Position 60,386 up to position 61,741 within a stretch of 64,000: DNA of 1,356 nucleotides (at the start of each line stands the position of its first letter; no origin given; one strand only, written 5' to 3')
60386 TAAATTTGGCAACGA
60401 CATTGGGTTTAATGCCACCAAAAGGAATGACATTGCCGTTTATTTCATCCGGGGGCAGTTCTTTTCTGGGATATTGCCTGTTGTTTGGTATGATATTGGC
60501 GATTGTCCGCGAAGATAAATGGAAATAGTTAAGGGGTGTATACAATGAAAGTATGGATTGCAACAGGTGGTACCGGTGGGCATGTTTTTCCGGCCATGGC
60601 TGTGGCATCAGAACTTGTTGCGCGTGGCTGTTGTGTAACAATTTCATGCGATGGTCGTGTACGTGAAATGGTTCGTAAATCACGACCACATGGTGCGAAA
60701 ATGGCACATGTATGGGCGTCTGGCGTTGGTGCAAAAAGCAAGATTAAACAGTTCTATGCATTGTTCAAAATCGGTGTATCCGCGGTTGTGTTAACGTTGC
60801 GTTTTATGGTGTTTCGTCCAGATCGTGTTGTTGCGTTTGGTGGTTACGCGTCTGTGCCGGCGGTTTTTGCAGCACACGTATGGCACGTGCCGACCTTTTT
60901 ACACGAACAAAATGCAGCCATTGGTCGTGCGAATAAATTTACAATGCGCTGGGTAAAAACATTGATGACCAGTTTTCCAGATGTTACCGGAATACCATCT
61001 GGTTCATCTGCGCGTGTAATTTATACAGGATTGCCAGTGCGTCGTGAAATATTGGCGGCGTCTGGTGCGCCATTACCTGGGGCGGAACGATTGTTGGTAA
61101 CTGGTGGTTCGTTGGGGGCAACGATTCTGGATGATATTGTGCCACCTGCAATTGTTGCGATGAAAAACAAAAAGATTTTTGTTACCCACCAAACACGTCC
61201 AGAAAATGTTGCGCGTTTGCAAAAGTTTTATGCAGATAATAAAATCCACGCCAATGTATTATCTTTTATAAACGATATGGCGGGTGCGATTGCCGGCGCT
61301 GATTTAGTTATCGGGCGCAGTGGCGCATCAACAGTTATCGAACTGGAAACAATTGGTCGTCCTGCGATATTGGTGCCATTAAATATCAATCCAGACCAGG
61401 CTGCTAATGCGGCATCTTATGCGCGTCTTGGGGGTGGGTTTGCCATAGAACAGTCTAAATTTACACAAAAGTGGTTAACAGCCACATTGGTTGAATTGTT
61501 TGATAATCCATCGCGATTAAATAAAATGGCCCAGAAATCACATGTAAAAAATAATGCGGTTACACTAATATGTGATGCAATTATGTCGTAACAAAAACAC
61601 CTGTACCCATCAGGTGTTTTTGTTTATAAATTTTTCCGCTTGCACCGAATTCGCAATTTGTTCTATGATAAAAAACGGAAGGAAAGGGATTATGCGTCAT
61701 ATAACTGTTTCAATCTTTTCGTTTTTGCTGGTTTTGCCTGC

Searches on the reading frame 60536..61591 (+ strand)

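Call 10: search_protein_families(library=pfam, proteins=[window:60536-61591:+], max_evalue=0.001)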
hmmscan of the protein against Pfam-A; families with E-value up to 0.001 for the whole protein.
window:60536-61591:+ (351 aa): 3 families
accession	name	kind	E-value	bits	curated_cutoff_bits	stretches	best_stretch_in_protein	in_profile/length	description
PF04101.22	Glyco_tran_28_C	-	2.9e-32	112.4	22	1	186-337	2-156/166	Glycosyltransferase family 28 C-terminal domain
PF03033.26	Glyco_transf_28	-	1.4e-24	87.2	26.2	1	7-143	2-137/139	Glycosyltransferase family 28 N-terminal domain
PF13579.12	Glyco_trans_4_4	-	0.00023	22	29.7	1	20-144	7-117/158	Glycosyl transferase 4-like domain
